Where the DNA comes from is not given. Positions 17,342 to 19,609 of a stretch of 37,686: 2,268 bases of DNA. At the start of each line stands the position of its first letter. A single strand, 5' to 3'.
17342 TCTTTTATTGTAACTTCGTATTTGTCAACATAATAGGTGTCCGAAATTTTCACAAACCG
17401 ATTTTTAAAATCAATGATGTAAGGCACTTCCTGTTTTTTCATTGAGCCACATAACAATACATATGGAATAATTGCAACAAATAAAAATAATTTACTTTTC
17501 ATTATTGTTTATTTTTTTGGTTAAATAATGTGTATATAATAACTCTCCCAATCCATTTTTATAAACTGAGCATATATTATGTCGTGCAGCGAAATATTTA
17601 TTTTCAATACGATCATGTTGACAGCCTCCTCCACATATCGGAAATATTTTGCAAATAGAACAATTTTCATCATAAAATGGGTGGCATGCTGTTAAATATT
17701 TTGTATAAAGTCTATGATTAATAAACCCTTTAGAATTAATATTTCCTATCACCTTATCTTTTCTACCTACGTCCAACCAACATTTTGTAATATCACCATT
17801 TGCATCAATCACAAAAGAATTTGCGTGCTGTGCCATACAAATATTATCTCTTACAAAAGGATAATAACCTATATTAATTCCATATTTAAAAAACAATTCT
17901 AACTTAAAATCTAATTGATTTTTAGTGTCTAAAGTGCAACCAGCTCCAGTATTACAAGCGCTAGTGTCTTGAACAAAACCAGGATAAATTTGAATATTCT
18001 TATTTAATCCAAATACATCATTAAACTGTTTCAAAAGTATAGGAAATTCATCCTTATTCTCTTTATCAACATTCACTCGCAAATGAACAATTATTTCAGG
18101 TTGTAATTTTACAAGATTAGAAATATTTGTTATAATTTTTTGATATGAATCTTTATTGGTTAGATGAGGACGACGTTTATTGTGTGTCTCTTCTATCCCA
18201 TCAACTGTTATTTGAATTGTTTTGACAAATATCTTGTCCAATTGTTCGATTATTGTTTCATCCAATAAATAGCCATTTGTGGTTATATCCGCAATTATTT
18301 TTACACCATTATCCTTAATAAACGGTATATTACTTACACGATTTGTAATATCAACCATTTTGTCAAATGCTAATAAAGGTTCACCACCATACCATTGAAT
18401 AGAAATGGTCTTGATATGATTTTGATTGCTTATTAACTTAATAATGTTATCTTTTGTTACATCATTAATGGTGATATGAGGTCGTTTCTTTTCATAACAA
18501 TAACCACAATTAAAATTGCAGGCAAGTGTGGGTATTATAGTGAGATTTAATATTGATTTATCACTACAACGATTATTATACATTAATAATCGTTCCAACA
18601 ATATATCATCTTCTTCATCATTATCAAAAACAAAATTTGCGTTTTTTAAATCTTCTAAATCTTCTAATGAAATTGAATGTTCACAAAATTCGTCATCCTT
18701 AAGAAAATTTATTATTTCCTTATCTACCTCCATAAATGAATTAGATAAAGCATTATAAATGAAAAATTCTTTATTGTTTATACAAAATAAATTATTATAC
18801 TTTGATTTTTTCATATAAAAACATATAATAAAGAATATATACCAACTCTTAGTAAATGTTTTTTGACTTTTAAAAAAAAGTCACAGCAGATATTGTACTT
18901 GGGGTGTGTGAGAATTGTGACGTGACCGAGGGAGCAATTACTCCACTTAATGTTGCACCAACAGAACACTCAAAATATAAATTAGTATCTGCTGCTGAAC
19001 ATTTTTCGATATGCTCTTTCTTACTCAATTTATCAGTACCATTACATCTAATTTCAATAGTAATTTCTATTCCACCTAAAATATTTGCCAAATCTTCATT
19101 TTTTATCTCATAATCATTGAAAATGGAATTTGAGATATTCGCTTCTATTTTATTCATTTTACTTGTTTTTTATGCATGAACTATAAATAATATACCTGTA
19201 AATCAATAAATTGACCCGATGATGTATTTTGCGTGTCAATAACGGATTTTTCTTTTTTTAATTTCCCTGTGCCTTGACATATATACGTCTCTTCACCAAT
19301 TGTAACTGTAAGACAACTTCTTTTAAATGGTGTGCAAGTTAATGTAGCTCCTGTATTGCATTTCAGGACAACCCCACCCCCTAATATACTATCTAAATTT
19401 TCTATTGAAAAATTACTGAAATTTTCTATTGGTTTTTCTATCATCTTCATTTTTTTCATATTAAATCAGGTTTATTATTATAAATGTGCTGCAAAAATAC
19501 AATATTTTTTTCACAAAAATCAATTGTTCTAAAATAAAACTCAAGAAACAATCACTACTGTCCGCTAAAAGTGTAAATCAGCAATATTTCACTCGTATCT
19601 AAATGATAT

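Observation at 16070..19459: Compact six-gene operon: two families of GG-leader Cys-rich peptides, each duplicated, around a radical-SAM/SPASM maturase and an FGE-fold protein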

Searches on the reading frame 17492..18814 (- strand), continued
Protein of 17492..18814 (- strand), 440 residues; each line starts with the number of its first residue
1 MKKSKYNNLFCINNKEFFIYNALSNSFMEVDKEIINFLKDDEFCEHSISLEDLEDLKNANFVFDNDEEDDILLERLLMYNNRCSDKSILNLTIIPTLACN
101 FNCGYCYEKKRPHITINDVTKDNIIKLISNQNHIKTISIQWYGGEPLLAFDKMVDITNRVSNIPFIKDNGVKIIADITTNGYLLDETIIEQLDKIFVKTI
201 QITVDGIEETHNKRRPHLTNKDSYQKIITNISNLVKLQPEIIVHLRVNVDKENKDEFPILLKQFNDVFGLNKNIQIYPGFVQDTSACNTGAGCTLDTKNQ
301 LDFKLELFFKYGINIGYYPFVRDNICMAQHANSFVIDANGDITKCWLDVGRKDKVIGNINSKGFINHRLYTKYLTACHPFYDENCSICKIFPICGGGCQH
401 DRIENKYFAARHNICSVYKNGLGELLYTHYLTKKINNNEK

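Call 66: search_protein_families(library=ncbifam, proteins=[L002:5808-7133:+, L004:782-2101:+, L002:7105-7950:+, L002:8050-9303:+], max_evalue=1e-10)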
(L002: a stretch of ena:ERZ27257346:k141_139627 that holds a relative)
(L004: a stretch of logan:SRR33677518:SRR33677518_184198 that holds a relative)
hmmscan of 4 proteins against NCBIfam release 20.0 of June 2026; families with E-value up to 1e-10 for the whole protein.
L002:5808-7133:+ (441 aa): 43 families (the best 25 are shown)
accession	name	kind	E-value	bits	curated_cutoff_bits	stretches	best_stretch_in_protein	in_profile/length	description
TIGR04334.1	rSAM_Clo7bot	equivalog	8e-75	252.1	600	1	2-435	1-439/440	radical SAM/SPASM domain Clo7bot peptide maturase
TIGR04463.1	rSAM_vs_C_rich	equivalog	1.5e-69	234.9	525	1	7-405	2-402/438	TIGR04463 family radical SAM/SPASM RiPP maturase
NF038107.1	rSAM_NF038107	equivalog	4.2e-59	200.5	600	1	1-401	1-404/444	Cys-every-fifth radical SAM/SPASM peptide maturase CefB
TIGR04280.1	geopep_mat_rSAM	hypoth_equivalog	3e-49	168.1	400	1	4-401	4-396/428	geopeptide radical SAM maturase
NF052473.1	rSAM_FlmE_OhkG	exception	2.6e-47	161.6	500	1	1-263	1-276/481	FlmE/OhkG family radical SAM/SPASM peptide maturase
NF047865.1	rSAM_PapB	equivalog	2.1e-33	115.9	340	1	90-254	5-167/330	PapB family radical SAM/SPASM ranthipeptide maturase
TIGR04064.1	rSAM_nif11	equivalog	7.6e-27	94.1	518.7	1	9-243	6-234/459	nif11-like peptide radical SAM maturase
TIGR04068.1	rSAM_ocin_clost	equivalog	3.4e-26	92.2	500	1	9-276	4-274/462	Cys-rich peptide radical SAM maturase CcpM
TIGR03942.1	sulfatase_rSAM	equivalog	8.2e-24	84.3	349.45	1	96-246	9-161/363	anaerobic sulfatase maturase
TIGR03974.1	rSAM_six_Cys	equivalog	4.3e-22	78.6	425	1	25-254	42-265/451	thioether cross-link-forming SCIFF peptide maturase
NF041298.1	rSAM_mat_DynA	equivalog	6.1e-22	78.1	450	1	93-266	6-177/356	dynobactin maturation radical SAM/SPASM protein DynA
TIGR03906.1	quino_hemo_SAM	equivalog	1.2e-21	76.9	453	1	90-269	96-276/467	quinohemoprotein amine dehydrogenase maturation protein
TIGR03978.1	rSAM_paired_1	equivalog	2.3e-21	76.1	370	1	13-233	11-227/466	His-Xaa-Ser system radical SAM maturase HxsB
NF041707.1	rSAM_YhhB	equivalog_domain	2.6e-19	69.4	445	1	98-235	12-154/369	cyclophane-forming radical SAM/SPASM peptide maturase YhhB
TIGR02666.1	moaA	equivalog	4.2e-18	65.4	284.05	1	96-265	18-182/336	GTP 3',8-cyclase MoaA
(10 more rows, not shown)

L004:782-2101:+ (439 aa): 40 families (the best 25 are shown)
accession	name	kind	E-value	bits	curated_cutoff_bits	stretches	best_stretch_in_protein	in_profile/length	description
TIGR04334.1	rSAM_Clo7bot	equivalog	1.6e-68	231.4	600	1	2-437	1-436/440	radical SAM/SPASM domain Clo7bot peptide maturase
TIGR04463.1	rSAM_vs_C_rich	equivalog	2.1e-64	217.9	525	1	6-410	1-402/438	TIGR04463 family radical SAM/SPASM RiPP maturase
NF038107.1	rSAM_NF038107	equivalog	1.7e-57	195.1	600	1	1-404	1-402/444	Cys-every-fifth radical SAM/SPASM peptide maturase CefB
NF052473.1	rSAM_FlmE_OhkG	exception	4.3e-48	164.2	500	1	1-268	1-276/481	FlmE/OhkG family radical SAM/SPASM peptide maturase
TIGR04280.1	geopep_mat_rSAM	hypoth_equivalog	8.6e-44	150.2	400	1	13-407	15-397/428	geopeptide radical SAM maturase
NF047865.1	rSAM_PapB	equivalog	2.7e-29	102.5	340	1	94-248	4-158/330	PapB family radical SAM/SPASM ranthipeptide maturase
TIGR04064.1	rSAM_nif11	equivalog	9e-27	93.9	518.7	1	27-248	23-234/459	nif11-like peptide radical SAM maturase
TIGR04068.1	rSAM_ocin_clost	equivalog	1.3e-23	83.7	500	1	13-313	7-303/462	Cys-rich peptide radical SAM maturase CcpM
NF041298.1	rSAM_mat_DynA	equivalog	2.8e-22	79.2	450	1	97-428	5-344/356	dynobactin maturation radical SAM/SPASM protein DynA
TIGR03974.1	rSAM_six_Cys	equivalog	5.6e-21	74.9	425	1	29-259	41-265/451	thioether cross-link-forming SCIFF peptide maturase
TIGR03942.1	sulfatase_rSAM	equivalog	7.8e-21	74.5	349.45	1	101-424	9-348/363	anaerobic sulfatase maturase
NF041707.1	rSAM_YhhB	equivalog_domain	1.1e-20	73.8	445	1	102-245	11-161/369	cyclophane-forming radical SAM/SPASM peptide maturase YhhB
TIGR03978.1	rSAM_paired_1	equivalog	3.8e-20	72.1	370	1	15-241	12-230/466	His-Xaa-Ser system radical SAM maturase HxsB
TIGR03906.1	quino_hemo_SAM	equivalog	3.8e-20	72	453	1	100-255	101-258/467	quinohemoprotein amine dehydrogenase maturation protein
TIGR04546.1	rSAM_ahbC_deAc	equivalog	6.4e-17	61.4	650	1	100-270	46-202/390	12,18-didecarboxysiroheme deacetylase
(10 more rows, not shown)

L002:7105-7950:+ (281 aa): 1 family
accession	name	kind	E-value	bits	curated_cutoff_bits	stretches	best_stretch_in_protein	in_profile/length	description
TIGR03525.2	GldK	equivalog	7.6e-21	74.9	350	1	69-259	175-355/408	T9SS ring complex lipoprotein PorK/GldK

L002:8050-9303:+ (418 aa): 7 families
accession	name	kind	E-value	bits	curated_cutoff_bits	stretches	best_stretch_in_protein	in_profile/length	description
TIGR03796.1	NHLM_micro_ABC1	equivalog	1.5e-51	175.5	853.3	1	2-418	12-407/710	NHLP family bacteriocin export ABC transporter peptidase/permease/ATPase subunit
TIGR01193.1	bacteriocin_ABC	subfamily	2.4e-46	158.6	523.85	1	1-417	5-408/708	peptide cleavage/export ABC transporter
TIGR01846.1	type_I_sec_HlyB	subfamily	2.6e-37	128.5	725.55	1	5-418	2-392/694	type I secretion system permease/ATPase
TIGR03375.1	type_I_sec_LssB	subfamily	3.2e-30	105.1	693.1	1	6-418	5-401/696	type I secretion system permease/ATPase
NF045998.1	cleave_ABC_plasm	equivalog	4e-29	101.4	500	1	2-417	7-405/673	Mbov_0121 family peptidase domain-containing ABC transporter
TIGR03797.1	NHLM_micro_ABC2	equivalog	1.4e-18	66.8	709.4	1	156-371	127-342/686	NHLP bacteriocin export ABC transporter permease/ATPase subunit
TIGR02204.1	MsbA_rel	hypoth_equivalog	9.9e-13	47.6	780.4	1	150-418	3-272/576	ABC transporter, permease/ATP-binding protein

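Call 69: search_dna_similar(query=window:17492-18814:-, collection=plasmids, mode=protein, max_rows=8)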
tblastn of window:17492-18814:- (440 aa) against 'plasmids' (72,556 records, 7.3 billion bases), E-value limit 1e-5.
Records with a match: 175; places in all: 187; records where one place covers at least 80% of the query: 37.
Best place of each record, by identity: <60% 175.
By first word of the organism name: Bacillus 47; Clostridium 20; Bradyrhizobium 17; Escherichia 9; Paraclostridium 7; Thermus 7; Rhizobium 5; Streptomyces 5; Klebsiella 4; Phaeobacter 4; and 39 more.
By predicted mobility (MOB-suite, as given by PLSDB): non-mobilizable 109; conjugative 43; mobilizable 23.
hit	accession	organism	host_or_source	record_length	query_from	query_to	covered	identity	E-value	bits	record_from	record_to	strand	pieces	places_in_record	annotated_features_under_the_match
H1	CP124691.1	Paraclostridium bifermentans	Whole organism,peat soil sample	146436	1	425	94%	35.5%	2e-44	206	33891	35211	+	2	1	SPASM domain-containing protein | radical SAM protein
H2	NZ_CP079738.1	Paraclostridium bifermentans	whole organism,soil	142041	1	425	97%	34.4%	8e-54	201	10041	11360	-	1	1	ctpM: radical SAM/SPASM domain Clo7bot peptide maturase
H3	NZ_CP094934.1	Paraclostridium bifermentans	Homo sapiens,feces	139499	1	425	97%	34.2%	3e-53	199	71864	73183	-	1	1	ctpM: radical SAM/SPASM domain Clo7bot peptide maturase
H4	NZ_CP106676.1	Bacillus cereus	cell culture,soil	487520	18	436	95%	32.6%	1e-41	165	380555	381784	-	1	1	radical SAM protein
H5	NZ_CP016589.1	Bacillus thuringiensis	Mono isolate,Ginseng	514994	18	436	95%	32.6%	1e-41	165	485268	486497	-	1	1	radical SAM protein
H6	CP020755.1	Bacillus thuringiensis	Single cell,Tissue, animal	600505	18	439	95%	32.3%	4e-34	171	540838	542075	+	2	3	none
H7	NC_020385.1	Bacillus thuringiensis serovar thuringiensis str. IS5056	-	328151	18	436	95%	32.3%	1e-41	165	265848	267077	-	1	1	radical SAM protein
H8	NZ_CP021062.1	Bacillus thuringiensis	Environment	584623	18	436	95%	32.3%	1e-41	165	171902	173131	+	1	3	radical SAM protein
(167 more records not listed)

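Call 70: search_dna_similar(query=window:17492-18814:-, collection=phages, mode=protein, max_rows=8)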
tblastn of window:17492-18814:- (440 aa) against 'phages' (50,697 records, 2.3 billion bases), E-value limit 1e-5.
Records with a match: 38; places in all: 39; records where one place covers at least 80% of the query: 2.
Best place of each record, by identity: <60% 38.
By first word of the organism name: Bacteriophage 19; Erwinia 12; Klebsiella 2; Cronobacter 2; Enterococcus 1; Phage 1; Salmonella 1.
By host as written in the record: - 21; Erwinia amylovora ATCC 29780 7; Erwinia amylovora 4; Cronobacter sakazakii 2; Klebsiella pneumoniae ST11-OXA245 1; Klebsiella pneumoniae ST512-KPC3 1; Erwinia amylovora TS3128 1; Homo sapiens 1.
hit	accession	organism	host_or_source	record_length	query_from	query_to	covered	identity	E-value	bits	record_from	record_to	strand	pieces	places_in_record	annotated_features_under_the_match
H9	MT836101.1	Bacteriophage sp.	human fecal samples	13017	1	406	92%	32.0%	1e-48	184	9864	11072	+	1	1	record has no annotation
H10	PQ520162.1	Enterococcus phage IME_EF3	-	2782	89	432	78%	33.2%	1e-40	159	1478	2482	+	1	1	record has no annotation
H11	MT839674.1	Bacteriophage sp.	human fecal samples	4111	1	408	93%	25.5%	1e-29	127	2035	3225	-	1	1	record has no annotation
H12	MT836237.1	Bacteriophage sp.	human fecal samples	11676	79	408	75%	26.5%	2e-19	97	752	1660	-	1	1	record has no annotation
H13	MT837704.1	Bacteriophage sp.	human fecal samples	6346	80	399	73%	24.7%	2e-8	63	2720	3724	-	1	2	record has no annotation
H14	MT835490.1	Bacteriophage sp.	human fecal samples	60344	89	402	71%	24.7%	1e-6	57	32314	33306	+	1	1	record has no annotation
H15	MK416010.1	Klebsiella phage ST11-OXA245phi3.2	Klebsiella pneumoniae ST11-OXA245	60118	99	425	74%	23.3%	2e-8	63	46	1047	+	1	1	sulfatase maturase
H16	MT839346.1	Bacteriophage sp.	human fecal samples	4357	89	419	75%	23.0%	9e-10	67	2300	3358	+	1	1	record has no annotation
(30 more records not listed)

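Call 80: search_protein_families(library=padloc, proteins=[window:17492-18814:-], max_evalue=0.01)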
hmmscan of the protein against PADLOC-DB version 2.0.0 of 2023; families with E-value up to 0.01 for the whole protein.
window:17492-18814:- (440 aa): 2 families
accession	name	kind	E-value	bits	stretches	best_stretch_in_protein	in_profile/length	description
PDLC02903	pVip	-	1e-15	56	1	96-256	7-152/257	Viperins not associated with kinases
PDLC02904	pVip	-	1.5e-11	42.4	1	97-253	11-153/262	Viperins associated with kinases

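Call 89: search_protein_families(library=pfam, proteins=[L003:73-228:+], max_evalue=0.1)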
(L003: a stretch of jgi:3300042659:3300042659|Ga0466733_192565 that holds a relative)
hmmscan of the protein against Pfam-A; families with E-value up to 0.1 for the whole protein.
L003:73-228:+ (51 aa): 0 families

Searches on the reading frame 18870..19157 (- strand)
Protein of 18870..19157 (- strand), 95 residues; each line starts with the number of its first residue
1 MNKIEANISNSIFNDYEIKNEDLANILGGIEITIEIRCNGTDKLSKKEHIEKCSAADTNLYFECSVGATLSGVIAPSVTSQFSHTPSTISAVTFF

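Call 3: search_protein_families(library=pfam, proteins=[window:18870-19157:-], max_evalue=1)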
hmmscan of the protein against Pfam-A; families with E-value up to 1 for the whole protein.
window:18870-19157:- (95 aa): 0 families

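Call 4: search_protein_families(library=ncbifam, proteins=[window:18870-19157:-], max_evalue=1)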
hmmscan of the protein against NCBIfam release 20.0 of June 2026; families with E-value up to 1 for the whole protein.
window:18870-19157:- (95 aa): 2 families
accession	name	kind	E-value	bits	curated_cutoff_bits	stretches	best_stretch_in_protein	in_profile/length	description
NF058556.1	FblAmlydChFapa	equivalog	0.016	15.4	100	1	4-80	57-135/150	fibril amyloid chaperone protein FapA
NF058617.1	chaperone_FapA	equivalog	0.09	13.1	110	1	4-79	58-133/146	functional amyloid chaperone FapA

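Call 49: search_protein_representatives(alignment_id=A2)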
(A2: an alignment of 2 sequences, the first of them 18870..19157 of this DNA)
Query: 2 sequences, 102 profile positions. Proteins with E-value up to 0.001 (for the whole library): 10; up to 1e-10: 5; up to 1e-30: 2. The best 10 are listed.
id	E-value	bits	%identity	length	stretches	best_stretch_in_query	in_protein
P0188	6.4e-51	187.1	-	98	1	5-102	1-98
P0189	2.1e-49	182.2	-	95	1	9-102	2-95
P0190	1.3e-16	76.9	-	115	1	6-93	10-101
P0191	1.9e-12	63.5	-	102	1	5-82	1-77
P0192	6.0e-12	61.9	-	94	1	5-78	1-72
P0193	3.6e-09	53.0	-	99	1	5-100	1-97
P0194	4.6e-07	46.3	-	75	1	9-80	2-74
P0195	7.1e-07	45.6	-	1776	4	12-69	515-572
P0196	1.2e-06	45.0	-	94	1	5-94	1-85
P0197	7.9e-05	39.1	-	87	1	25-81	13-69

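Call 80: search_protein_families(library=padloc, proteins=[window:18870-19157:-], max_evalue=0.01)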
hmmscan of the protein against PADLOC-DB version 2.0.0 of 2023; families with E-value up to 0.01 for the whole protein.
window:18870-19157:- (95 aa): 0 families

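Call 83: search_solved_structures(query=A2, max_evalue=1)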
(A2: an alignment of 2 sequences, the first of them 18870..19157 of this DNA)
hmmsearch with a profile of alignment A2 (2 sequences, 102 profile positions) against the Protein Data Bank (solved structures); distinct sequences matched with E-value up to 1: 1.
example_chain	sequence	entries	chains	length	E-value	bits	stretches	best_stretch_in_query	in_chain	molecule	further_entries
1fre_A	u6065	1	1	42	0.006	20.1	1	57-91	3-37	NUCLEAR FACTOR XNF7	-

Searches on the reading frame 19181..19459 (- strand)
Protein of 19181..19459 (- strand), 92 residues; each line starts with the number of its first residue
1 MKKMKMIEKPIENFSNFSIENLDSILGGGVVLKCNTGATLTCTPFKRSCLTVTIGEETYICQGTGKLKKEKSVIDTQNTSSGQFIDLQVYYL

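Call 3: search_protein_families(library=pfam, proteins=[window:19181-19459:-], max_evalue=1)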
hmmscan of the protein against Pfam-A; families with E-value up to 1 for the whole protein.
window:19181-19459:- (92 aa): 0 families

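Call 4: search_protein_families(library=ncbifam, proteins=[window:19181-19459:-], max_evalue=1)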
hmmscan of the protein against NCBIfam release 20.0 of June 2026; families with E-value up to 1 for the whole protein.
window:19181-19459:- (92 aa): 1 family
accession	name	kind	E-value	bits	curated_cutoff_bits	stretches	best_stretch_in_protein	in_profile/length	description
TIGR01381.1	E1_like_apg7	equivalog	0.044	12.2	571.35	1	39-91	465-516/663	E1-like protein-activating enzyme Gsa7p/Apg7p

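Call 40: find_homologous_proteins(query=A5, max_evalue=0.01)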
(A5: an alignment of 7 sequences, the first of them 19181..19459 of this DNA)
Query A5 (7 sequences) (92 aa, profile of the alignment): 8 proteins with E <= 0.01 among 787 candidates.
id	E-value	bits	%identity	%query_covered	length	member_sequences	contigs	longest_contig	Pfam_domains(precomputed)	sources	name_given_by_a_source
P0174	1.8e-35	139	56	100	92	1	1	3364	-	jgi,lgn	jgi:hypothetical protein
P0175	2.3e-31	125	100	97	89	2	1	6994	-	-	-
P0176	3.3e-31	125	51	79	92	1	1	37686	-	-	-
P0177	5.2e-30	121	45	77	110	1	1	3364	-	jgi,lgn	jgi:hypothetical protein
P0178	1.8e-28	116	51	77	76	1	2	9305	-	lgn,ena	-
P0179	3.6e-27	112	49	75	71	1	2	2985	-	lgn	-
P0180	3.2e-23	99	49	70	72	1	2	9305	-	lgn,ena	-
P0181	1.0e-8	53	42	71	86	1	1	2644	-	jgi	jgi:hypothetical protein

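Call 43: find_encoding_contigs(protein=P0181, flank=5000, max_places=3)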
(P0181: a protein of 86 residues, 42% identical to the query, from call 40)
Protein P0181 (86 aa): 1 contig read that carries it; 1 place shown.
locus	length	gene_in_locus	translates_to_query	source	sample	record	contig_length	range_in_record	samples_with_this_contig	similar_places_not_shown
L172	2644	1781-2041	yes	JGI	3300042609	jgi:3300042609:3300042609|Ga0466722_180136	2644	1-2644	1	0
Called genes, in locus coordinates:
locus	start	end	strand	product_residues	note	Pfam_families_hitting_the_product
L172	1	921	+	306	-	?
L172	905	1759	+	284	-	PF03781:FGE-sulfatase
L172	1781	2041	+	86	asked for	-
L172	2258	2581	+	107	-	-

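Call 66: search_protein_families(library=ncbifam, proteins=[L172:905-1759:+], max_evalue=1e-10)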
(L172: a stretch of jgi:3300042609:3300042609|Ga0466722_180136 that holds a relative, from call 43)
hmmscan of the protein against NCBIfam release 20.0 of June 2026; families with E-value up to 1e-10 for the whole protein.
L172:905-1759:+ (284 aa): 0 families

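Call 67: predict_structure(alignment_id=A6)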
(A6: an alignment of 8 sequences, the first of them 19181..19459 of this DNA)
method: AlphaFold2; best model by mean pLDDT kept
length: 92 residues; sequences in the alignment: 8
mean_pLDDT: 41.0   pTM: 0.29
mean pLDDT of the five models: 41.0, 36.2, 36.0, 34.9, 33.5
residues with pLDDT >= 90: 0; 70-90: 0; 50-70: 22; < 50: 70
segments of 3 or more residues with pLDDT < 50: 1-9, 11-42, 44-49, 71-92
pLDDT, mean of each block of 10 residues (from residue 1): 32 36 34 39 48 58 54 37 34 29
secondary structure, 60 per line:
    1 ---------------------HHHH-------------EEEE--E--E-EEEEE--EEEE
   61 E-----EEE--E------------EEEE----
elements in order: H22-25 E39-42 E50-54 E57-61 E67-69 E85-88

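Call 80: search_protein_families(library=padloc, proteins=[window:19181-19459:-], max_evalue=0.01)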
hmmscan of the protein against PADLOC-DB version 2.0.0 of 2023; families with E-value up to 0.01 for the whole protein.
window:19181-19459:- (92 aa): 0 families

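Call 82: search_solved_structures(query=A5, max_evalue=1)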
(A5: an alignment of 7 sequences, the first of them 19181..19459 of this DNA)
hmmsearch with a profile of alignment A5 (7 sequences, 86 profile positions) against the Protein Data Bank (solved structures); distinct sequences matched with E-value up to 1: 0.

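Call 89: search_protein_families(library=pfam, proteins=[L172:2258-2581:+], max_evalue=0.1)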
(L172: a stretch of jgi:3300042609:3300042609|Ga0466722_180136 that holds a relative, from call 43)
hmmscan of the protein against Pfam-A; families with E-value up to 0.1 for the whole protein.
L172:2258-2581:+ (107 aa): 1 family
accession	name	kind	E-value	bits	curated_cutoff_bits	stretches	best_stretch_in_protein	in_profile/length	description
PF04380.18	BMFP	-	0.08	13.8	37.2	0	12-40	38-66/77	Membrane fusogenic activity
